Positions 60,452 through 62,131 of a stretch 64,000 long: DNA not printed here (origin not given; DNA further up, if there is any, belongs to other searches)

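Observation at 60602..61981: Cyclic-nucleotide-binding domain fused in-frame to a [NiFe]-hydrogenase small subunit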

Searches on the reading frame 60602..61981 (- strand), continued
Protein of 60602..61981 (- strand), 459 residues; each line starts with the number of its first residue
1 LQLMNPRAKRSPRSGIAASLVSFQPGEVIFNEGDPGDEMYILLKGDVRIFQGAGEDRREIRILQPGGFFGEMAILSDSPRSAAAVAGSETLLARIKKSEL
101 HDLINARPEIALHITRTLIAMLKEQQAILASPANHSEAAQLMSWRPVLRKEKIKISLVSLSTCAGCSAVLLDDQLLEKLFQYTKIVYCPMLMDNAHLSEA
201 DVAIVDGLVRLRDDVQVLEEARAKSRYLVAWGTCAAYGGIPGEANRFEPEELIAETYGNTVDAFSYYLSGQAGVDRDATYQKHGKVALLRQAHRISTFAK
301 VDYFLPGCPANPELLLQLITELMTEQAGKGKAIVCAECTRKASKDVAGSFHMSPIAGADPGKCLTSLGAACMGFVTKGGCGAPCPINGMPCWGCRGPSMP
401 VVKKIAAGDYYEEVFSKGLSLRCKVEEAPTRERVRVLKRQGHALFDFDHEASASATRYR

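Call 13: find_encoding_contigs(protein=P0094, flank=10000, max_places=2)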
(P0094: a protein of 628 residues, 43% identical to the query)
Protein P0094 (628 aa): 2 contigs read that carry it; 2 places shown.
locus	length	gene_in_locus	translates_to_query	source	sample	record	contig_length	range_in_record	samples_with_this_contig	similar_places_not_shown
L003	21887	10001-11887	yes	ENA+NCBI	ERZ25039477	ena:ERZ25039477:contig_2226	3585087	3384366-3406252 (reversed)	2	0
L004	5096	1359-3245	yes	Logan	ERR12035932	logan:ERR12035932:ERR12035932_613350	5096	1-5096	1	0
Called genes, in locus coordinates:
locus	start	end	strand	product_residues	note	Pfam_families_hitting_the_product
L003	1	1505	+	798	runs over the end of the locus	PF00384:Molybdopterin, PF01568:Molydop_binding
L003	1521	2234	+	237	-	PF12838:Fer4_7 (faint), PF13247:Fer4_11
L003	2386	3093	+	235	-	PF24859:FdhE_central, PF24860:FdhE_C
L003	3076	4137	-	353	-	PF00586:AIRS, PF02769:AIRS_C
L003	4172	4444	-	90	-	PF00216:Bac_DNA_binding, PF18291:HU-HIG (weak), PF18175:HU-CCDC81_bac_2 (weak)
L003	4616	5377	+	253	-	PF01975:SurE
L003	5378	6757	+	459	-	PF01134:GIDA (faint), PF03486:HI0933_like (faint), PF07992:Pyr_redox_2 (weak), PF13454:NAD_binding_9 (faint), PF21688:FAD-depend_C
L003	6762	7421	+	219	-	PF01135:PCMT, PF13847:Methyltransf_31 (weak)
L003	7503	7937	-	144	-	PF03479:PCC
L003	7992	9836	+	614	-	PF08439:Peptidase_M3_N, PF01432:Peptidase_M3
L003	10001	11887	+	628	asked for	PF00027:cNMP_binding, PF01058:Oxidored_q6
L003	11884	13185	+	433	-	PF00374:NiFeSe_Hases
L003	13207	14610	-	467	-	PF00027:cNMP_binding, PF00069:Pkinase, PF07714:PK_Tyr_Ser-Thr, PF03109:ABC1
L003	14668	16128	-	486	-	PF23023:Anti-Pycsar_Apyc1 (faint)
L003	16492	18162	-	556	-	PF13385:Laminin_G_3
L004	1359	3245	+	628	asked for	PF00027:cNMP_binding, PF01058:Oxidored_q6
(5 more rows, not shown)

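Call 18: search_solved_structures(query=window:60602-61972:-, max_evalue=0.001, show_alignments=2)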
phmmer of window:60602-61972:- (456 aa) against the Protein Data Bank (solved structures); distinct sequences matched with E-value up to 0.001: 151 (the best 60 are shown).
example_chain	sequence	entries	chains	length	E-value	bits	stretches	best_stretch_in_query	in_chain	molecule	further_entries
5odc_E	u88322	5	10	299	9.6e-47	163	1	150-401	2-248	Methyl-viologen reducing hydrogenase subunit G | Methyl-viologen reducing hydrogenase, subunit G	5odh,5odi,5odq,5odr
9sfi_I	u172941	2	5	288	2.1e-43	152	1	148-416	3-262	F420-non-reducing hydrogenase small subunit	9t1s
9ya0_MA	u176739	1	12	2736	6.8e-34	120.7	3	18-114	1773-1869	PCR12, TGME49_219070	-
9sw2_E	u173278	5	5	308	1e-30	110.2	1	148-398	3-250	F420-non-reducing hydrogenase subunit G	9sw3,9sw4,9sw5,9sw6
5ezr_A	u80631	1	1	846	2.2e-23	86.1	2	16-109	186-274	cGMP-dependent protein kinase, putative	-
4rz7_A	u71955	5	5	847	2.2e-23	86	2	16-109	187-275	cGMP-dependent protein kinase, putative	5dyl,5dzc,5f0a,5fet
9p74_A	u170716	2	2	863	2.4e-23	85.9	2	16-109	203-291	cGMP-dependent protein kinase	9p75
5dyk_A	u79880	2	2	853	3.2e-23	85.5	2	15-101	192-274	CGMP-dependent protein kinase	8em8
5xf9_C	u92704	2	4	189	2.5e-18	69.4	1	146-321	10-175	NAD-reducing hydrogenase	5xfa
3of1_A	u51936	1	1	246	7.6e-18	67.8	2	18-103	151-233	cAMP-dependent protein kinase regulatory subunit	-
6qii_G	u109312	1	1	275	1.1e-17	67.2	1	141-238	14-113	Coenzyme F420 hydrogenase subunit gamma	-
5jr7_B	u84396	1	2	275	1.6e-17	66.7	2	16-87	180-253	cAMP-dependent protein kinase type I-alpha regulatory subunit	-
1ne4_A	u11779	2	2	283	1.6e-17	66.7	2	16-88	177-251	cAMP-dependent protein kinase type I-alpha regulatory chain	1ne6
1rgs_A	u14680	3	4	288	1.7e-17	66.6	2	16-88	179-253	CAMP DEPENDENT PROTEIN KINASE | cAMP-dependent protein kinase type I-alpha regulatory chain | cAMP-dependent protein kinase type I-alpha regulatory subunit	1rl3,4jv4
7t2r_E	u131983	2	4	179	4.2e-17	65.3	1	149-323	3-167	NiFe hydrogenase small subunit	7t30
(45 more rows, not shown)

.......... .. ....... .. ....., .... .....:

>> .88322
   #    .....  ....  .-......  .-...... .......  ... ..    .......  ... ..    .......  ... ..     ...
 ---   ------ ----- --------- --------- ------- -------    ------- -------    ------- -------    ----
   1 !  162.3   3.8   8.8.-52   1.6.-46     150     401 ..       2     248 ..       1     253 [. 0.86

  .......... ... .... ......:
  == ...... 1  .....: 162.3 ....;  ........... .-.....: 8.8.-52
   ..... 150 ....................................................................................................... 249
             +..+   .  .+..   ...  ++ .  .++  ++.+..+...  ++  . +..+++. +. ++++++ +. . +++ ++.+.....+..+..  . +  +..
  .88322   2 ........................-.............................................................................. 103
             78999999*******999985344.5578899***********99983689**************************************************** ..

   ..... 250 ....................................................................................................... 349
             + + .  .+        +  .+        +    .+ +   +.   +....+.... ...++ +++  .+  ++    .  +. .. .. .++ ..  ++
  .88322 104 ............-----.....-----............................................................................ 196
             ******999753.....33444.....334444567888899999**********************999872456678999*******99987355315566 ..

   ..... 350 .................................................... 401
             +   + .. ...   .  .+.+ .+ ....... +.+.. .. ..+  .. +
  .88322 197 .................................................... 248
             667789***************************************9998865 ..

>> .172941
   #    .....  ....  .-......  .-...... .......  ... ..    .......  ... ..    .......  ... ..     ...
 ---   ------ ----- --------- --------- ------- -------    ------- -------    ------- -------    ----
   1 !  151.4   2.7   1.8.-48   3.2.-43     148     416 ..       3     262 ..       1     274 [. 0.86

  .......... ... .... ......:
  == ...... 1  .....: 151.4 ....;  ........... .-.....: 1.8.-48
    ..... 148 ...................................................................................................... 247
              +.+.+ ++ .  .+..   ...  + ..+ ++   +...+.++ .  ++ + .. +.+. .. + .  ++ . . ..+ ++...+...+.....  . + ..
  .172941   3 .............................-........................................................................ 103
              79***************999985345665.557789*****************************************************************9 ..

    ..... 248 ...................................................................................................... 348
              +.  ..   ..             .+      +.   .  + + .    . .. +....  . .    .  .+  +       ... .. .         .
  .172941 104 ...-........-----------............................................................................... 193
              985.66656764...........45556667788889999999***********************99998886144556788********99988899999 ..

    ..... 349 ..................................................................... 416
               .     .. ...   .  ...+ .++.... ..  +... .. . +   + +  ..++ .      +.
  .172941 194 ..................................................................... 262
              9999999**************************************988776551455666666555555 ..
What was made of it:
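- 60602..61552 (-): Small-subunit (HydS) part. It has a conserved W-x-P-x-L-K-K connector, a flavodoxin-like proximal-cluster domain (TCAGC, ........, PGCP), eight Cys for the medial and distal [4Fe-4S] clusters, and a conserved C-terminal tail of about 60 aa ending R-x-R. MvhG 5odc_E 1e-46, aligned across all Cys motifs (call 18).
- On Group 3 (cytosolic, cofactor-coupled bidirectional): The small-subunit part gives the same set (call 18).
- Checked: The best solved relative of residues 150-401 is MvhG, 5odc_E, E 1e-46 (call 18).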

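Call 27: find_related_loci(query=A1, collection=genome_contigs, flank=8000)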
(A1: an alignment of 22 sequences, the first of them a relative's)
Query A1 (606 aa) in genome_contigs; peptide patterns used: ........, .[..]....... (x = any residue, [..] = any of these).
183 stretches matched a pattern; 65 encode a relative of the query (tblastn E <= 1e-3); 62 distinct loci.
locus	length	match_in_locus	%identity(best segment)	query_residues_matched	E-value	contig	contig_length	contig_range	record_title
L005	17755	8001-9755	48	3-606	0e+0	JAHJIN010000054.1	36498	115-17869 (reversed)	MAG: Chloroflexota bacterium isolate Modern_marine_rock_biofilm.mb.101 Modern_marine_roc.mb.101_k141_74006, whole genome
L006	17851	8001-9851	43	1-595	7e-156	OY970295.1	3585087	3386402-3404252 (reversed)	MAG: Thermodesulfovibrionales bacterium isolate MFD01299.bin.c.3 genome assembly, chromosome: 1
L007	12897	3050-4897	43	1-594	6e-154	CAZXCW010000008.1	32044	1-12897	MAG TPA_asm: uncultured Nitrospiraceae bacterium isolate SRP323688_co1_259 genome assembly, contig: NODE_2482_length_320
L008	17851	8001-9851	43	4-606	3e-151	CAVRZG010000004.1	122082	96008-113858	MAG: uncultured Nitrospiraceae bacterium isolate MFD05942.bin.3.50 genome assembly, contig: contig_12091, whole genome s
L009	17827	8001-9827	42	4-606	3e-149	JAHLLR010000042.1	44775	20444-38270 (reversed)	MAG: Deltaproteobacteria bacterium isolate MAG100 NODE_1838_length_44775_cov_17.608945, whole genome shotgun sequence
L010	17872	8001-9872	44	3-606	2e-147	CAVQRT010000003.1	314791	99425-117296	MAG: Thermodesulfovibrionales bacterium isolate MFD09779.bin.2.135 genome assembly, contig: contig_14891, whole genome s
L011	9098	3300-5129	40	4-606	2e-146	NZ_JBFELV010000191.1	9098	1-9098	MAG: Desulfosarcina sp. isolate Mix_mud02.2020.12.6 k141_2323021_length_9098_cov_10.9799, whole genome shotgun sequence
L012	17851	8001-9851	40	4-606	3e-145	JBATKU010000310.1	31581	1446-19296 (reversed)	MAG: Desulfobacterales bacterium isolate MFD10234_ilm_asm_bin6 k127_218076, whole genome shotgun sequence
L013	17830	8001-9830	41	3-606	3e-142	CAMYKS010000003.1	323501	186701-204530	MAG: uncultured Desulfobulbaceae bacterium isolate FCS_M_Desulfobacterota_11 genome assembly, contig: scaffold_57, whole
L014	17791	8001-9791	40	4-593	1e-141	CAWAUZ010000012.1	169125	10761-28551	MAG: uncultured delta proteobacterium isolate MFD03804.bin.3.42 genome assembly, contig: contig_6424, whole genome shotg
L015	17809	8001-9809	41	3-606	5e-140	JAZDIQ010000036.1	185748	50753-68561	MAG: Pseudomonadota bacterium isolate MEGAHIT-group-0.413 k141_6594083, whole genome shotgun sequence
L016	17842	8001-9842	41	3-604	3e-140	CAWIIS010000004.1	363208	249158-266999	MAG: Nitrospirota bacterium isolate MFD03899.bin.2.142 genome assembly, contig: contig_23299, whole genome shotgun seque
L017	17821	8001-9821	41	4-598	1e-140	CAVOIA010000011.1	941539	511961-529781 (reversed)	MAG: uncultured delta proteobacterium isolate MFD09964.bin.1.206 genome assembly, contig: contig_3807, whole genome shot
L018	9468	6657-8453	38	3-594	1e-136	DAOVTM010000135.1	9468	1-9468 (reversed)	MAG TPA_asm: Desulfobulbaceae bacterium isolate CSMAG_1653 CSMAG_1653_k141_3043106_length_9468_cov_19.0370, whole genome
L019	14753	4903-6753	41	4-606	1e-133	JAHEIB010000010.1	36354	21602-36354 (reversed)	MAG: Deltaproteobacteria bacterium isolate Ww484 NODE_1153_length_36354_cov_4.499324, whole genome shotgun sequence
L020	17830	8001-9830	40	4-606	3e-149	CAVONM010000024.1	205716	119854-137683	MAG: uncultured delta proteobacterium isolate MFD09779.bin.3.15 genome assembly, contig: contig_49384, whole genome shot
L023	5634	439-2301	39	5-606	1e-127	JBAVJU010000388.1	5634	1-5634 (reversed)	MAG: Desulfobacterales bacterium isolate MFD04317_ilm_asm_bin18 k127_309954, whole genome shotgun sequence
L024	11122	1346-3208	40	5-606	8e-129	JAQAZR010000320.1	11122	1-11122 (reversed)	MAG: Deltaproteobacteria bacterium isolate MAG_302_bin-18 302_bin-18_ctg-320, whole genome shotgun sequence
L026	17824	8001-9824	43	4-606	7e-151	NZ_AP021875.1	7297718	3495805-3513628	Desulfosarcina widdelii strain PP31 chromosome, complete genome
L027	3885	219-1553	47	16-606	2e-125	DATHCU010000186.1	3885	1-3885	MAG TPA_asm: Thermodesulfovibrionales bacterium isolate SMAG_U12375 k141_719135, whole genome shotgun sequence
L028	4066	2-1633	41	11-606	1e-124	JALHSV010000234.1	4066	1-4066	MAG: Thermodesulfovibrionales bacterium isolate PFL7 seq_1208955, whole genome shotgun sequence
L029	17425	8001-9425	43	11-606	9e-121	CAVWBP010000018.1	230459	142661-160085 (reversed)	MAG: Thermodesulfovibrionales bacterium isolate MFD09779.bin.1.4 genome assembly, contig: contig_53216, whole genome sho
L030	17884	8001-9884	42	3-606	1e-148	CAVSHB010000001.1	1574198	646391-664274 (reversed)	MAG: uncultured Nitrospiraceae bacterium isolate MFD01476.bin.1.136 genome assembly, contig: contig_11828, whole genome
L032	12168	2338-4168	42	4-606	3e-112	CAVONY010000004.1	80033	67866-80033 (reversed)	MAG: uncultured delta proteobacterium isolate MFD09964.bin.1.222 genome assembly, contig: contig_10844, whole genome sho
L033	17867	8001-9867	41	4-606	5e-74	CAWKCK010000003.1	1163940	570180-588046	MAG: uncultured delta proteobacterium isolate MFD03804.bin.1.209 genome assembly, contig: contig_1549, whole genome shot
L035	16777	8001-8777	43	12-429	2e-55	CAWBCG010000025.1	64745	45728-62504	MAG: uncultured delta proteobacterium isolate MFD02923.bin.2.57 genome assembly, contig: contig_2149, whole genome shotg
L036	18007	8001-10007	34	4-316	2e-47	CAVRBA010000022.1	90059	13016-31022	MAG: uncultured delta proteobacterium isolate MFD03551.bin.2.4 genome assembly, contig: contig_35284, whole genome shotg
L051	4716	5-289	38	510-604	1e-17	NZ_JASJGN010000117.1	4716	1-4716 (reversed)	MAG: Desulfosarcina sp. isolate ChS5.bin.72 ChesSed_k141_1529151, whole genome shotgun sequence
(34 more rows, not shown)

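Call 32: search_protein_families(library=pfam, proteins=[L011:6441-8660:-, L024:4636-6873:+, L024:6980-9196:+, L029:11159-12592:-, L033:4615-7788:+, L008:12411-13736:-, L032:5480-7750:-, L051:1751-4021:-], max_evalue=0.001)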
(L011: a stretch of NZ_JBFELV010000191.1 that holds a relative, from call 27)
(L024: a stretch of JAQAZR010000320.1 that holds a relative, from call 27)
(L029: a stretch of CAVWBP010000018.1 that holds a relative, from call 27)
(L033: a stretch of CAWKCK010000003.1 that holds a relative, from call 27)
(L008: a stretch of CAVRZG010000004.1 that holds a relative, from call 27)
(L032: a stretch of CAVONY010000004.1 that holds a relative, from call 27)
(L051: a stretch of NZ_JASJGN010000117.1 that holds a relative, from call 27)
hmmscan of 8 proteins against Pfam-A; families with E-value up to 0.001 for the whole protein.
L011:6441-8660:- (739 aa): 4 families
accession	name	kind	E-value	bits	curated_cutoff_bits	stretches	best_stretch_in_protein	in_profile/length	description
PF00916.26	Sulfate_transp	-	4e-62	210.6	23.2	1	10-388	2-367/380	Sulfate permease family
PF00027.35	cNMP_binding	-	1.3e-19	70.4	27.5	1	620-706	3-88/89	Cyclic nucleotide-binding domain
PF01740.26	STAS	-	2.3e-11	43.9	22.6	1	471-542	9-81/106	STAS domain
PF13466.11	STAS_2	-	0.00049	20.6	29.2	0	478-556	3-79/80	STAS domain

L024:4636-6873:+ (745 aa): 3 families
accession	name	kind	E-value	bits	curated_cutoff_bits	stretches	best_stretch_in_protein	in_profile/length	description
PF00916.26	Sulfate_transp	-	2.3e-54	185.1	23.2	1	15-393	1-366/380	Sulfate permease family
PF00027.35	cNMP_binding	-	2.7e-18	66.2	27.5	1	625-711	2-87/89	Cyclic nucleotide-binding domain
PF01740.26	STAS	-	1.1e-11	44.8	22.6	1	477-549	8-82/106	STAS domain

L024:6980-9196:+ (738 aa): 3 families
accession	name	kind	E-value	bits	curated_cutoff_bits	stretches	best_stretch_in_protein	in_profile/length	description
PF00916.26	Sulfate_transp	-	3e-58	197.8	23.2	1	6-387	1-367/380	Sulfate permease family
PF00027.35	cNMP_binding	-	2.6e-19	69.4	27.5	1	619-706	3-89/89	Cyclic nucleotide-binding domain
PF01740.26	STAS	-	2.4e-13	50.2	22.6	1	471-538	9-78/106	STAS domain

L029:11159-12592:- (477 aa): 6 families
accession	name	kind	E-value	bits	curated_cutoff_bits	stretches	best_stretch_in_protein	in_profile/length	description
PF00069.31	Pkinase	-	5.3e-49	167.4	31.7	1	281-475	5-198/263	Protein kinase domain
PF07714.23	PK_Tyr_Ser-Thr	-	1.1e-37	130.2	23.1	1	280-471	4-202/258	Protein tyrosine and serine/threonine kinase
PF00027.35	cNMP_binding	-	6.1e-17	61.8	27.5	1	162-247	2-88/89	Cyclic nucleotide-binding domain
PF03109.22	ABC1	-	2.2e-10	40.5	22.9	1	295-423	87-215/244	ABC1 atypical kinase-like domain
PF07238.19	PilZ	-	9.6e-06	26.3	22.5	1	40-117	18-93/102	PilZ domain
PF01636.29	APH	-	0.00057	20.1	23.2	0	392-424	166-199/239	Phosphotransferase enzyme family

L033:4615-7788:+ (1057 aa): 6 families
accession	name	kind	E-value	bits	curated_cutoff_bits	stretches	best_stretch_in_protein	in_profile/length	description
PF03176.21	MMPL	-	7.2e-44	150.5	20.5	2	90-358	46-303/333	MMPL family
PF00027.35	cNMP_binding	-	1e-16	61.1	27.5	1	787-874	2-82/89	Cyclic nucleotide-binding domain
PF12349.14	Sterol-sensing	-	7.4e-11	42.6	22.3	1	235-356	14-135/153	Sterol-sensing domain of SREBP cleavage-activation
PF00990.26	GGDEF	-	2.8e-10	40.6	23.8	1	913-1053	3-148/161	Diguanylate cyclase, GGDEF domain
PF02460.24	Patched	-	2.5e-09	37.5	23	1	615-742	28-154/156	Patched SSD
PF00873.25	ACR_tran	-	3.4e-06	25.5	28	1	595-738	335-482/1021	AcrB/AcrD/AcrF family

L008:12411-13736:- (441 aa): 1 family
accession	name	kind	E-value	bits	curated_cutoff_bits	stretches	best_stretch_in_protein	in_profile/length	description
PF00211.25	Guanylate_cyc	-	6e-23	81.8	21.9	1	37-198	4-175/183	Adenylate and Guanylate cyclase catalytic domain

L032:5480-7750:- (756 aa): 4 families
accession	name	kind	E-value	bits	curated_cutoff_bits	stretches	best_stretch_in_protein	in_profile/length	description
PF00916.26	Sulfate_transp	-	1.5e-60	205.5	23.2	1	27-405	2-367/380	Sulfate permease family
PF00027.35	cNMP_binding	-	6.6e-18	64.9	27.5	1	637-723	3-88/89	Cyclic nucleotide-binding domain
PF01740.26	STAS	-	3.5e-12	46.5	22.6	1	487-584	7-101/106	STAS domain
PF13466.11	STAS_2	-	1.9e-05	25.2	29.2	1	495-573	3-79/80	STAS domain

L051:1751-4021:- (756 aa): 4 families
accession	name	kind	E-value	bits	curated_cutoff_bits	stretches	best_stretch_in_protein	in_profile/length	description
PF00916.26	Sulfate_transp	-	3e-62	211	23.2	1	27-404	2-366/380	Sulfate permease family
PF00027.35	cNMP_binding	-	1.4e-18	67.1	27.5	1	636-723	2-88/89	Cyclic nucleotide-binding domain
PF01740.26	STAS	-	5.3e-12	45.9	22.6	1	487-586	7-103/106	STAS domain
PF13466.11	STAS_2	-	2.5e-05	24.8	29.2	1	495-573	3-79/80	STAS domain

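Call 37: search_protein_families(library=pfam, alignment_id=A2, max_evalue=0.00001)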
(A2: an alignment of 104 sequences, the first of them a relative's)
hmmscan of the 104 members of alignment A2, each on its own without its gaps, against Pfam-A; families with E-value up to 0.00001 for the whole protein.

A. member 1, L001:13214-13897:+ (227 aa): 1 family
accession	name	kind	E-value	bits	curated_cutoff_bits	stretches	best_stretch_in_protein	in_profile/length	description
PF02589.21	LUD_dom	-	1.8e-50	171.7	22.6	1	23-221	1-189/189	LUD domain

B. families by the number of members that match (of 104 scanned): 104 families (the first 25 are shown)
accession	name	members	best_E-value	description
PF00027.35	cNMP_binding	12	1.3e-19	Cyclic nucleotide-binding domain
PF00916.26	Sulfate_transp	8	3e-62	Sulfate permease family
PF01740.26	STAS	8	2.4e-13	STAS domain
PF13414.12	TPR_11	5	1.5e-39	TPR repeat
PF00515.34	TPR_1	5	7.6e-36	Tetratricopeptide repeat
PF07719.23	TPR_2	5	6.6e-32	Tetratricopeptide repeat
PF13181.12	TPR_8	5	1.5e-29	Tetratricopeptide repeat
PF13432.12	TPR_16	5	3.1e-27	Tetratricopeptide repeat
PF14559.12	TPR_19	5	1.6e-21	Tetratricopeptide repeat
PF13185.12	GAF_2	5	1.6e-18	GAF domain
PF00211.25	Guanylate_cyc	4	6.8e-29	Adenylate and Guanylate cyclase catalytic domain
PF13431.12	TPR_17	4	6.5e-24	Tetratricopeptide repeat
PF12706.13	Lactamase_B_2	4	3.5e-16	Beta-lactamase superfamily domain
PF13424.12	TPR_12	3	6e-28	Tetratricopeptide repeat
PF00072.30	Response_reg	3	2.1e-24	Response regulator receiver domain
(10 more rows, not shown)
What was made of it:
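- Among 104 immediate neighbours in 31 loci, the top Pfam families are cNMP_binding (12), Sulfate_transp plus STAS (8 each), Guanylate_cyc (4) and PDEase_II (3) (call 37).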
